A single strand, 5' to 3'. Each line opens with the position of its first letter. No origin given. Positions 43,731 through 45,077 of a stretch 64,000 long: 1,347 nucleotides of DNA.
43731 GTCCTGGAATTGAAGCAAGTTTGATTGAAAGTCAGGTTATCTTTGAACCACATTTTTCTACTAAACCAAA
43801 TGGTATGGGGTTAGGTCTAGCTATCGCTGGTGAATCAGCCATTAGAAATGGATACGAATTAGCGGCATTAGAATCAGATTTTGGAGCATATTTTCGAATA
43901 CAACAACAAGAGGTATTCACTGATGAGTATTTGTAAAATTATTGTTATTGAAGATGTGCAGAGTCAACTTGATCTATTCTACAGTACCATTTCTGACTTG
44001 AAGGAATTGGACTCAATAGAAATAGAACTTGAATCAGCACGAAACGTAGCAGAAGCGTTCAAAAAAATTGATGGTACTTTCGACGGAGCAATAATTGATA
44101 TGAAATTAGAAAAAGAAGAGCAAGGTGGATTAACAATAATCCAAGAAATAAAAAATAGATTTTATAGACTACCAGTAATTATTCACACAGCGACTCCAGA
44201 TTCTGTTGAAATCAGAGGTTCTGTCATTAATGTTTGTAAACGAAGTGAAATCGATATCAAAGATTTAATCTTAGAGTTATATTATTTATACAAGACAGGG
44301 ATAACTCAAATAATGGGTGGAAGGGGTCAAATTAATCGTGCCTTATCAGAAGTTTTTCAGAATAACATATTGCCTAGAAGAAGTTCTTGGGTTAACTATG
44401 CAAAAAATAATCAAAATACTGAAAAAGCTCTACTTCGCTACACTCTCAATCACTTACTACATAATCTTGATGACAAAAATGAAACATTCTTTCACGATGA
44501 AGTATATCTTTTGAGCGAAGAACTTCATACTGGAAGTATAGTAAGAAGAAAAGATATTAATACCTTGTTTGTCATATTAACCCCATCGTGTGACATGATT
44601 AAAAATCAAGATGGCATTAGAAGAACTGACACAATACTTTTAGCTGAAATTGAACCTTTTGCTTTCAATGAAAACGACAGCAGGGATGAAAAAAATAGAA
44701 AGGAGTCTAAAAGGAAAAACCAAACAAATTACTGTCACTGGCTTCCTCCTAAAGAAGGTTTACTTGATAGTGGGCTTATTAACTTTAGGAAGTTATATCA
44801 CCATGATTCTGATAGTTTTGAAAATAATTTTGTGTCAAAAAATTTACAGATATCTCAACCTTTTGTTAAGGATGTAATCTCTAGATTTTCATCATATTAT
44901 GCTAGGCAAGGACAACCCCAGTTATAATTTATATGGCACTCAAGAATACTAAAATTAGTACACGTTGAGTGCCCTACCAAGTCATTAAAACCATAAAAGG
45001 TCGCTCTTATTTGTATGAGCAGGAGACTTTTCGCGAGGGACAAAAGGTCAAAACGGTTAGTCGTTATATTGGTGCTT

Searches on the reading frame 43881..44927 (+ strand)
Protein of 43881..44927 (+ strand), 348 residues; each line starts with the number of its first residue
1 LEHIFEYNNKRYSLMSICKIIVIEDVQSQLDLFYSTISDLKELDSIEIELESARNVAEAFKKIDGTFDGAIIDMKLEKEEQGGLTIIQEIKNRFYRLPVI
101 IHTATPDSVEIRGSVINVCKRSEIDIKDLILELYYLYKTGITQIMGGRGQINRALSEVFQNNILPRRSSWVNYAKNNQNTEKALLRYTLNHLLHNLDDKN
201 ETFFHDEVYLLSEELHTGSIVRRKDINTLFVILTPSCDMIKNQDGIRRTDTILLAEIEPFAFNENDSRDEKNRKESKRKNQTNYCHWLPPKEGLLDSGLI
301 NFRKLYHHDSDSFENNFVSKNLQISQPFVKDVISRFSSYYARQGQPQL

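Call 3: search_protein_families(library=pfam, proteins=[window:43881-44927:+], max_evalue=0.1)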
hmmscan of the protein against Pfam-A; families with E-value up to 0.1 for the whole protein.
window:43881-44927:+ (348 aa): 1 family
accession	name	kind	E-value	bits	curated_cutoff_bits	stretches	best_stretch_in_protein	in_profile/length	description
PF00072.30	Response_reg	-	1e-05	26.1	30.2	1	20-108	1-82/111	Response regulator receiver domain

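Call 4: search_protein_families(library=padloc, proteins=[window:43881-44927:+], max_evalue=0.1)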
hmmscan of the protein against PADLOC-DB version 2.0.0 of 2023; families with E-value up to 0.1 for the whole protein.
window:43881-44927:+ (348 aa): 0 families

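Call 5: search_protein_families(library=ncbifam, proteins=[window:43881-44927:+], max_evalue=0.1)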
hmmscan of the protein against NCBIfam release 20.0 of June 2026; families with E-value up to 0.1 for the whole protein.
window:43881-44927:+ (348 aa): 3 families
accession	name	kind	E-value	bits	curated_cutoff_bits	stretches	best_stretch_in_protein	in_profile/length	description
TIGR03787.1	marine_sort_RR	equivalog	0.00047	19.7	335.7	1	53-107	32-85/227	proteobacterial dedicated sortase system response regulator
NF007969.0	PRK10693.1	equivalog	0.016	14.2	329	1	19-111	9-94/337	two-component system response regulator RssB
TIGR01818.1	ntrC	equivalog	0.016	14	558.6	1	42-107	17-81/463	nitrogen regulation protein NR(I)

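Call 6: search_protein_families(library=phrogs, proteins=[window:43881-44927:+], max_evalue=0.1)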
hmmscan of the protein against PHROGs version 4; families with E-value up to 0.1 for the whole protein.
window:43881-44927:+ (348 aa): 3 families
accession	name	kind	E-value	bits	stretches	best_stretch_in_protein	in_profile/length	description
phrog_731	-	unknown function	0.00033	21.1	1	19-107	3-84/227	-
phrog_5982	-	unknown function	0.0032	16.3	1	16-110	867-955/1030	-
phrog_25079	-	unknown function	0.071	13.1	0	196-274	46-123/382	-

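Call 8: find_homologous_proteins(query=window:43923-44927:+)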
Query window:43923-44927:+ (334 aa): 1173 proteins with E <= 0.001 among 2527 candidates; the best 120 are listed.
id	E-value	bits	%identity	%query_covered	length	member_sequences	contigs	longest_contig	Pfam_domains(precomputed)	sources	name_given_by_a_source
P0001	4.2e-219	744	100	100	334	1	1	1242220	PF00072.31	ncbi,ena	-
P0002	5.2e-82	294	46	100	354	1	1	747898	-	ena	-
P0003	3.3e-80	288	43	100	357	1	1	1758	-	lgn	-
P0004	7.3e-79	283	44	100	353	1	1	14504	PF00072.31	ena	-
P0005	2.1e-78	282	44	100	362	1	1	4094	-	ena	-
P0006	2.8e-78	282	43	100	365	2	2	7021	-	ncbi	-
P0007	4.3e-78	281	43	100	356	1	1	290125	-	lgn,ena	-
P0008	4.5e-78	281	41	100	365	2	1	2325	-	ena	-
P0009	7.2e-78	280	43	100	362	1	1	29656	-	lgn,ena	-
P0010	7.4e-78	280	44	99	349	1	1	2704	-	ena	-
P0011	1.2e-77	279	45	99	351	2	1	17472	-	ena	-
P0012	1.3e-77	279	43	100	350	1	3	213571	-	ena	-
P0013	1.5e-77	279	43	100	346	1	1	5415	PF00072.31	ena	-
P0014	3.5e-77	278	45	100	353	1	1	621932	PF00072.31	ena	-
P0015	1.0e-76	276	44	100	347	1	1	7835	-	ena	-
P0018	3.1e-76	275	42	100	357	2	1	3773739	-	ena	-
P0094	4.2e-73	265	43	100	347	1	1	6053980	PF00072.31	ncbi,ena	-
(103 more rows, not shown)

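Call 18: find_encoding_contigs(protein=P0001, flank=10000, max_places=3)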
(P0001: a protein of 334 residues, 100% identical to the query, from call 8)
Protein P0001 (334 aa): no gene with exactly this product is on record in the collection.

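Call 19: find_encoding_contigs(protein=P0002, flank=10000, max_places=2)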
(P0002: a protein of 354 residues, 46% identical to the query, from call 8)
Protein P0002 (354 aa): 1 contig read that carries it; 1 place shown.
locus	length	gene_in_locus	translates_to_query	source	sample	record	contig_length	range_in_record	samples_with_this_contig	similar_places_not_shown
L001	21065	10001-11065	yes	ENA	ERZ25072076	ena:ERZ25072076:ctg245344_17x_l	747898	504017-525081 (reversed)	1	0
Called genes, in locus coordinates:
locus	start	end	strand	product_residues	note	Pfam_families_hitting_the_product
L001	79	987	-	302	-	-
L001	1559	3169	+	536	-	PF12161:HsdM_N, PF02384:N6_Mtase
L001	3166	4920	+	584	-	PF04326:SLFN_AlbA_2, PF13749:HATPase_c_4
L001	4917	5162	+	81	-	-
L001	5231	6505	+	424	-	PF01420:Methylase_S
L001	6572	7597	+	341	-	-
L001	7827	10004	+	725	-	PF13589:HATPase_c_3, PF02518:HATPase_c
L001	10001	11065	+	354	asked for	-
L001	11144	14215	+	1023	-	PF04313:HSDR_N, PF04851:ResIII, PF18766:SWI2_SNF2, PF00270:DEAD (faint), PF22679:T1R_D3-like, PF11867:T1RH-like_C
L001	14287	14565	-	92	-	-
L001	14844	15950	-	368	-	PF08240:ADH_N, PF16912:Glu_dehyd_C, PF00107:ADH_zinc_N, PF13602:ADH_zinc_N_2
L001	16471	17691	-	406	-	PF04542:Sigma70_r2, PF04539:Sigma70_r3, PF08281:Sigma70_r4_2 (faint), PF04545:Sigma70_r4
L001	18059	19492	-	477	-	PF00072:Response_reg, PF07724:AAA_2 (faint), PF00158:Sigma54_activat, PF14532:Sigma54_activ_2, PF00004:AAA (weak), PF07728:AAA_5 (weak), PF25601:AAA_lid_14, PF02954:HTH_8 (weak)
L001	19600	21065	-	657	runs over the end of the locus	PF05226:CHASE2, PF02518:HATPase_c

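Call 21: find_encoding_contigs(protein=P0014, flank=8000, max_places=1)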
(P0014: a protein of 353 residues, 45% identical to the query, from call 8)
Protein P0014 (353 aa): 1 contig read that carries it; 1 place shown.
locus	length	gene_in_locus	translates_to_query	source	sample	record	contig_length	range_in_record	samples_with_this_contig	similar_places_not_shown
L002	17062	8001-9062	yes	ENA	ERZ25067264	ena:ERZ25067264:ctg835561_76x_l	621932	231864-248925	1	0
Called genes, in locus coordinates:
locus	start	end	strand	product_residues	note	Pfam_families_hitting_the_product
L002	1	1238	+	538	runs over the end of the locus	PF12161:HsdM_N, PF02384:N6_Mtase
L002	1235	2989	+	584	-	PF04326:SLFN_AlbA_2, PF13749:HATPase_c_4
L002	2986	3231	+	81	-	-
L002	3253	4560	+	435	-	PF01420:Methylase_S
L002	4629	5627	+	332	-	-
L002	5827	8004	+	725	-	PF13589:HATPase_c_3, PF02518:HATPase_c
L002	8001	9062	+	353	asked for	PF00072:Response_reg (weak)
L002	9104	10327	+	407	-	PF02463:SMC_N (faint), PF13175:AAA_15, PF13476:AAA_23 (weak), PF13304:AAA_21, PF13175:AAA_15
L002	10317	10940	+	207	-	PF14103:DUF4276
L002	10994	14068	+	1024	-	PF04313:HSDR_N, PF04851:ResIII, PF18766:SWI2_SNF2, PF22679:T1R_D3-like, PF11867:T1RH-like_C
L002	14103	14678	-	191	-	PF01195:Pept_tRNA_hydro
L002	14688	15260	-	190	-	PF10646:Germane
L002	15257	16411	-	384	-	PF07833:Cu_amine_oxidN1, PF01520:Amidase_3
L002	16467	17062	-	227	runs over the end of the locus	PF01386:Ribosomal_L25p, PF14693:Ribosomal_TL5_C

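Call 22: find_encoding_contigs(protein=P0018, flank=8000, max_places=1)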
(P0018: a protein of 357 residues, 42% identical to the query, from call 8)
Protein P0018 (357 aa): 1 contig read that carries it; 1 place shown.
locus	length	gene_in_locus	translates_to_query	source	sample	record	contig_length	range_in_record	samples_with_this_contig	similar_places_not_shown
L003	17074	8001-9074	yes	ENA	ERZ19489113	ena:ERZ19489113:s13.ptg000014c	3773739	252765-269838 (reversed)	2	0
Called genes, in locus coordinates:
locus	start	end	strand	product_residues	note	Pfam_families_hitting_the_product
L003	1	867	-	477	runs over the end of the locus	PF01979:Amidohydro_1, PF07969:Amidohydro_3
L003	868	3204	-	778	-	PF00390:malic, PF03949:Malic_M, PF01515:PTA_PTB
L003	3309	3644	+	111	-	-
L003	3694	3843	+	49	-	-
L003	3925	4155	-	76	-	-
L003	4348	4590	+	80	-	-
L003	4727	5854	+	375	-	PF00145:DNA_methylase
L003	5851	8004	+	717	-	PF13589:HATPase_c_3, PF02518:HATPase_c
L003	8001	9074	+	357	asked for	-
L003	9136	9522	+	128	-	PF03852:Vsr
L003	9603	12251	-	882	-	PF02384:N6_Mtase, PF01170:UPF0020 (weak), PF07669:Eco57I (faint), PF01420:Methylase_S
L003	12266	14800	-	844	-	PF04313:HSDR_N (faint), PF04851:ResIII, PF00270:DEAD, PF18766:SWI2_SNF2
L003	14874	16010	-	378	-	PF00266:Aminotran_5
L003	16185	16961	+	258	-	PF00378:ECH_1, PF16113:ECH_2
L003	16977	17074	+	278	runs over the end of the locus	-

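Call 23: find_encoding_contigs(protein=P0094, flank=8000, max_places=1)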
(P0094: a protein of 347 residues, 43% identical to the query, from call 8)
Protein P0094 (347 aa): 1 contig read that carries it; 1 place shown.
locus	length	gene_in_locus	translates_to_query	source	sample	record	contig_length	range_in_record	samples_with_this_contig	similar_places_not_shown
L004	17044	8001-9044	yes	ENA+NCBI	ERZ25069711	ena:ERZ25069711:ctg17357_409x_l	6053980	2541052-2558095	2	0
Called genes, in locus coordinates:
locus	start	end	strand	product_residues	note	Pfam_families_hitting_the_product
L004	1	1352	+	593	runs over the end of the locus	PF00149:Metallophos (weak)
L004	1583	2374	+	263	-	PF05721:PhyH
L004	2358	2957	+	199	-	-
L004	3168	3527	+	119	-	PF05635:23S_rRNA_IVP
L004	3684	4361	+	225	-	PF20408:Abhydrolase_11, PF12695:Abhydrolase_5 (weak)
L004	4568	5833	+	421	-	PF00145:DNA_methylase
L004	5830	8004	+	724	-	PF13589:HATPase_c_3, PF02518:HATPase_c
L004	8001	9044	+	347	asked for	PF00072:Response_reg (weak)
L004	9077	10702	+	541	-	PF01555:N6_N4_Mtase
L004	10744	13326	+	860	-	PF04851:ResIII, PF00270:DEAD (faint)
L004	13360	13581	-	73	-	-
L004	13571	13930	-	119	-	-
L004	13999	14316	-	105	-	-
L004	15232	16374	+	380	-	PF02746:MR_MLE_N (weak), PF13378:MR_MLE_C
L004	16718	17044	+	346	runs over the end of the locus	PF13546:DDE_5, PF04693:DDE_Tnp_2 (weak), PF01609:DDE_Tnp_1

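Call 26: search_protein_families(library=pfam, alignment_id=A1, max_evalue=0.01)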
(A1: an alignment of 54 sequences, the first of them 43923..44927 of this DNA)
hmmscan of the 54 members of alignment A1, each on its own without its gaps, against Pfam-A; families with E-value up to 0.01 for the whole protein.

A. member 1, window:43923-44927:+ (334 aa): 1 family
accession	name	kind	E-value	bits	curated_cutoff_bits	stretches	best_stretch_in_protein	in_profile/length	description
PF00072.30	Response_reg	-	9.5e-06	26.2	30.2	1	6-94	1-82/111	Response regulator receiver domain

B. families by the number of members that match (of 54 scanned): 2 families
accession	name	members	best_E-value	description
PF00072.30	Response_reg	46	3.9e-07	Response regulator receiver domain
PF03709.21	OKR_DC_1_N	3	5.8e-05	Orn/Lys/Arg decarboxylase, N-terminal domain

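Call 27: find_related_loci(query=A1, collection=genome_contigs, flank=9000)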
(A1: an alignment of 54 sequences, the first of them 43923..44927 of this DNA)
Query A1 (334 aa) in genome_contigs; peptide patterns used: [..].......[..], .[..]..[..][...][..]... (x = any residue, [..] = any of these).
179 stretches matched a pattern; 169 encode a relative of the query (tblastn E <= 1e-3); the best 80 are kept; 80 distinct loci.
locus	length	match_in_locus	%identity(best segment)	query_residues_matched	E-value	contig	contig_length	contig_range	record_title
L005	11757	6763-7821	43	1-334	3e-84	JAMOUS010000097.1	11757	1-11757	MAG: Bacteroidales bacterium isolate PIR-30_metabat1_scaf2bin.024 PIR-30_scaffold_1988_c1, whole genome shotgun sequence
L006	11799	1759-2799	41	1-334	2e-79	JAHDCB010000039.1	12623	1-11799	MAG: Gammaproteobacteria bacterium isolate MAG-124 RZ_14271, whole genome shotgun sequence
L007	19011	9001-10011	42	1-334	2e-78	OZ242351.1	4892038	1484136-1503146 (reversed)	MAG: Candidatus Poribacteria bacterium isolate f935c7b2-2358-4189-a958-9ccc83df77d9 genome assembly, chromosome: 1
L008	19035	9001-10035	41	5-334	5e-78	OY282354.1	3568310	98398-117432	MAG: uncultured Gammaproteobacteria bacterium isolate b1fdf0bb-5270-493a-8425-87954a876b58 genome assembly, chromosome:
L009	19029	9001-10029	43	1-334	2e-78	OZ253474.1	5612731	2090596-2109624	MAG: Caldilineaceae bacterium isolate 7c7c1193-bf75-4e40-864d-2741339ee042 genome assembly, chromosome: 1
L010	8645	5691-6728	38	1-334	6e-78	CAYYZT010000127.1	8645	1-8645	MAG TPA_asm: uncultured Chitinophaga sp. isolate SRP344714_co2_369 genome assembly, contig: NODE_21624_length_8645_cov_2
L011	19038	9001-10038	38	1-334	8e-78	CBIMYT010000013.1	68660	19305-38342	MAG TPA_asm: uncultured Methylophilus sp. isolate SRR16817062_concoct_89 genome assembly, contig: ERZ27393189.145, whole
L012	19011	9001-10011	42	1-334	2e-77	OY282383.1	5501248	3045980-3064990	MAG: uncultured Poribacteria bacterium isolate 7c199f84-8048-4b63-b208-6e17c6421a0a genome assembly, chromosome: 1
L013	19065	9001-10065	38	1-334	9e-77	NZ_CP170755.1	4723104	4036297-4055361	Yersinia sp. HM-2024 strain NZRM4767 chromosome, complete genome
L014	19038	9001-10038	40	5-334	2e-76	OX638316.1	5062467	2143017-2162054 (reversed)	MAG: uncultured Poribacteria bacterium isolate 19b3914e-8088-41bb-88ee-c15fb0df7e30 genome assembly, chromosome: 1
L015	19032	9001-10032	41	1-334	1e-76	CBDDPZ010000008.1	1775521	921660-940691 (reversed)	MAG: Caldilineaceae bacterium isolate f93c2c69-6aeb-4345-88ba-e13d141334d7 genome assembly, contig: contig_8, whole geno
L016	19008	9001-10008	43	1-334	3e-76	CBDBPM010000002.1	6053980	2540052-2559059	MAG: Candidatus Poribacteria bacterium isolate 2ce76e30-9b7a-4682-b141-86baa08e5e2a genome assembly, contig: contig_2, w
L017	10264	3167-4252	41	1-334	1e-75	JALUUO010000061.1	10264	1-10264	MAG: Nitrospirae bacterium isolate 128-326_metabat1_scaf2bin.025 128-326_scaffold_3262_c1, whole genome shotgun sequence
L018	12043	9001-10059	41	1-334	8e-76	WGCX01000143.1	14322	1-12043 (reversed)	MAG: Desulfobacteraceae bacterium isolate S145_18 k151_225122, whole genome shotgun sequence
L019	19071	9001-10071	39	1-334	9e-76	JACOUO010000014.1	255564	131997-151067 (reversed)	MAG: Deltaproteobacteria bacterium isolate NC_groundwater_74_Ag_B-0.1um_47_27 GD18-4_B1_scaffold_500984, whole genome sh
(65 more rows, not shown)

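Call 31: predict_structure(alignment_id=A1)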
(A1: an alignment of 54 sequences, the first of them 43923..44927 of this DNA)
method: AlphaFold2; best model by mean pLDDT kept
length: 334 residues; sequences in the alignment: 54
mean_pLDDT: 79.4   pTM: 0.54
mean pLDDT of the five models: 79.4, 77.7, 77.7, 75.4, 75.1
residues with pLDDT >= 90: 104; 70-90: 156; 50-70: 46; < 50: 28
segments of 3 or more residues with pLDDT < 50: 184-192, 249-267
pLDDT, mean of each block of 10 residues (from residue 1): 88 95 91 93 92 91 88 86 89 73 87 93 82 72 74 74 71 66 47 59 90 91 79 84 74 43 53 76 85 89 86 80 83 71
secondary structure, 60 per line:
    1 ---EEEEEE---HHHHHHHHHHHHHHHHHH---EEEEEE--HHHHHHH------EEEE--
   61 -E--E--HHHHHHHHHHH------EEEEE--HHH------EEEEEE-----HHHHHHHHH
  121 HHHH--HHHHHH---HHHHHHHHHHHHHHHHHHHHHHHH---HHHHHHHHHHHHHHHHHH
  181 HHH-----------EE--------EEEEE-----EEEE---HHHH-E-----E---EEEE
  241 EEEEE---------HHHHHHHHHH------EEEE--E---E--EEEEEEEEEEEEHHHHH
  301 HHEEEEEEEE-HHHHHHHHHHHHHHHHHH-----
elements in order: E4-9 H13-30 E34-39 H42-48 E55-58 H68-78 E85-89 E101-106 H112-124 H127-132 H136-159 H163-183 E205-209 E215-218 H222-225 E237-245 H255-264 E271-274 E284-295 H296-302 E303-310 H312-329

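Call 39: search_protein_families(library=pfam, alignment_id=A3, max_evalue=0.00001)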
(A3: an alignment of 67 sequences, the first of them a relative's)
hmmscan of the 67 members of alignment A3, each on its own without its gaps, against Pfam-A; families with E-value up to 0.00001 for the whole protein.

A. member 1, L001:11144-14215:+ (1023 aa): 6 families
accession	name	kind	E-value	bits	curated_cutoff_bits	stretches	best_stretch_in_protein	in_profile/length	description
PF11867.13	T1RH-like_C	-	3.5e-135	451.1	26.8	1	694-1020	1-328/329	Type I restriction enzyme HindI endonuclease subunit-like, C-terminal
PF18766.7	SWI2_SNF2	-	1.2e-83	280.6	26.7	1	272-509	1-220/221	SWI2/SNF2 ATPase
PF04313.20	HSDR_N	-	3.6e-50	171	25.1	1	8-213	4-198/198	Type I restriction enzyme R protein N terminus (HSDR_N)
PF22679.2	T1R_D3-like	-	8.2e-21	75.5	27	1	609-677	86-156/158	Type I restriction enzyme subunit R domain 3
PF04851.21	ResIII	-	1.2e-18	68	22.5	1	272-442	7-163/164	Type III restriction enzyme, res subunit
PF00270.35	DEAD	-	6.4e-06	26.4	26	0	303-445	23-164/167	DEAD/DEAH box helicase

B. families by the number of members that match (of 67 scanned): 33 families (the first 25 are shown)
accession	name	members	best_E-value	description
PF03852.21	Vsr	33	8.9e-37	DNA mismatch endonuclease Vsr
PF01555.25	N6_N4_Mtase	10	2.8e-39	DNA methylase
PF04851.21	ResIII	6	3.3e-19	Type III restriction enzyme, res subunit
PF11867.13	T1RH-like_C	5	5.7e-136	Type I restriction enzyme HindI endonuclease subunit-like, C-terminal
PF18766.7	SWI2_SNF2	5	1.2e-83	SWI2/SNF2 ATPase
PF04313.20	HSDR_N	5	4.2e-54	Type I restriction enzyme R protein N terminus (HSDR_N)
PF22679.2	T1R_D3-like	5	4.9e-22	Type I restriction enzyme subunit R domain 3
PF00145.23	DNA_methylase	3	3.1e-62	C-5 cytosine-specific DNA methylase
PF13304.12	AAA_21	3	3.1e-27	AAA domain, putative AbiEii toxin, Type IV TA system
PF13175.12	AAA_15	3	9.7e-21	AAA ATPase domain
PF13476.12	AAA_23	3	9.6e-07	AAA domain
PF02463.25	SMC_N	3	2.8e-06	RecF/RecN/SMC N terminal domain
PF02384.22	N6_Mtase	2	1.2e-49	N-6 DNA Methylase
PF16277.11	DUF4926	2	2.9e-22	Domain of unknown function (DUF4926)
PF00270.35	DEAD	2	9.2e-07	DEAD/DEAH box helicase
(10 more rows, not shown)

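Call 72: find_homologous_proteins(query=P0122, max_evalue=0.01)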
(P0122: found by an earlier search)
Query P0122 (171 aa): 2 proteins with E <= 0.01 among 128 candidates.
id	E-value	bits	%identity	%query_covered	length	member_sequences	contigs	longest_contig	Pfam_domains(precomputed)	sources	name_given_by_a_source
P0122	6.6e-94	330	100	100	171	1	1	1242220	-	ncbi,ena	-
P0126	1.3e-57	212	63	100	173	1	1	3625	-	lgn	-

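Call 73: find_encoding_contigs(protein=P0126, flank=5000, max_places=2)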
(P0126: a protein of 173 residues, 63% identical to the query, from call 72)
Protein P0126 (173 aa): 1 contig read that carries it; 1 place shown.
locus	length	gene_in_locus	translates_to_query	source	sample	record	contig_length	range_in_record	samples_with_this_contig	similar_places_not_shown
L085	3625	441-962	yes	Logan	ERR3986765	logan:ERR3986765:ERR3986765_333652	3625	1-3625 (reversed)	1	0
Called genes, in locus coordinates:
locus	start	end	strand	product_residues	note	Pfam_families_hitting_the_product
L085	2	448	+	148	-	?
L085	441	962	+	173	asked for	-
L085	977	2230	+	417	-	PF04326:SLFN_AlbA_2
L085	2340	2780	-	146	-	-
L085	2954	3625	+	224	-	?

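Call 75: search_protein_families(library=pfam, proteins=[L085:977-2230:+, L085:2340-2780:-, L085:2954-3625:+, L001:6572-7597:+, L002:10317-10940:+], max_evalue=0.01)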
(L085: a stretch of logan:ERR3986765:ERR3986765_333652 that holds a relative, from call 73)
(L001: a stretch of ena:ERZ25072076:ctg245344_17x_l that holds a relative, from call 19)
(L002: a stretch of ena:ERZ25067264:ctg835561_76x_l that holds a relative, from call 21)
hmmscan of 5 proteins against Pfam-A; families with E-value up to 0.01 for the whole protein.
L085:977-2230:+ (417 aa): 1 family
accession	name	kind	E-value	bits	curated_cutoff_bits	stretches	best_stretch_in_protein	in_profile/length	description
PF04326.19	SLFN_AlbA_2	-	4.8e-17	63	25.3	1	271-401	1-117/118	Schlafen, AlbA_2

L085:2340-2780:- (146 aa): 0 families

L085:2954-3625:+ (224 aa): 0 families

L001:6572-7597:+ (341 aa): 0 families

L002:10317-10940:+ (207 aa): 1 family
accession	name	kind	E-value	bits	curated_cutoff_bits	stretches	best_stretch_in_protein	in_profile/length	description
PF14103.11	DUF4276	-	6e-29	102.1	30.2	1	8-196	2-191/192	Domain of unknown function (DUF4276)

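Call 76: find_homologous_proteins(query=P0123, max_evalue=0.001)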
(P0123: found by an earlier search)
Query P0123 (366 aa): 32 proteins with E <= 0.001 among 1276 candidates.
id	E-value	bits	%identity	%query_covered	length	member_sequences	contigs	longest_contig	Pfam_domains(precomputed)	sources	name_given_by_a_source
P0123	1.3e-244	829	100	100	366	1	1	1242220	-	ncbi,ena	-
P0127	2.9e-100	354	48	98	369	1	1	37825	-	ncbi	-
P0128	5.6e-96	340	48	95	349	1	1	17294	-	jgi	-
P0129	1.9e-95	338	47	98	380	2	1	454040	-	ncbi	ncbi:MAG: hypothetical protein ABW148_06070 [Sedimenticola sp.]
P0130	1.3e-88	316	44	99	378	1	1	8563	-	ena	-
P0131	1.8e-88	315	45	99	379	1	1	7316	-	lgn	-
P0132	4.1e-88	314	44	98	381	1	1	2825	-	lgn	-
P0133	9.6e-88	313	43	98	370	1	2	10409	-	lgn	-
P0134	4.0e-83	298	42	96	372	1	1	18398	-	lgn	-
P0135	9.0e-82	293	42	99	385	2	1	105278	-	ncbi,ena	-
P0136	1.3e-76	276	41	98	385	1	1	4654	-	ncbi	-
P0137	2.1e-76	276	41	100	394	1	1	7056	-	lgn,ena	-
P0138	1.0e-68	250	36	96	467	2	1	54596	-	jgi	-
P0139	1.1e-68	250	39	99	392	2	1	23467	-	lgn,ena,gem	-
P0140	2.1e-68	249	36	99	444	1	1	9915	-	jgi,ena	-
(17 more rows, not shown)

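Call 77: find_encoding_contigs(protein=P0129, flank=8000, max_places=1)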
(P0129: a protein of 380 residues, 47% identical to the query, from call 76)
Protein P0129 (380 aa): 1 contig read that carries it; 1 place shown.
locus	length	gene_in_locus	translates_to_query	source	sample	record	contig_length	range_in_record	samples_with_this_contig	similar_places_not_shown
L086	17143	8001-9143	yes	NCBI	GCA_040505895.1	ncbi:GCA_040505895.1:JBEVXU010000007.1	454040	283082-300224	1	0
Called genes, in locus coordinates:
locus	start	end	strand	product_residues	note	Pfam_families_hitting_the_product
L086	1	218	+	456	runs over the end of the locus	PF25199:nSTAND_NTPase5 (faint), PF00005:ABC_tran, PF02463:SMC_N (faint), PF13173:AAA_14 (faint), PF13191:AAA_16 (faint), PF00005:ABC_tran, PF13175:AAA_15 (weak), PF13304:AAA_21 (weak), +8 more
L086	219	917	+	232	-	-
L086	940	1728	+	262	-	PF08241:Methyltransf_11, PF13649:Methyltransf_25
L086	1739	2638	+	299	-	PF00348:polyprenyl_synt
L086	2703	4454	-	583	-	PF00239:Resolvase, PF07508:Recombinase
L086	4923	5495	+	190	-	PF00239:Resolvase, PF13384:HTH_23 (faint)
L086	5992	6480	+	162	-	-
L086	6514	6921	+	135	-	-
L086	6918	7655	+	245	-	-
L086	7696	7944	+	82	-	-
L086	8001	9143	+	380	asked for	-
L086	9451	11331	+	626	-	PF01935:DUF87, PF10412:TrwB_AAD_bind (faint)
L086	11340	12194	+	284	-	-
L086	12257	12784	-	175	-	PF04002:RadC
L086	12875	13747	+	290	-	-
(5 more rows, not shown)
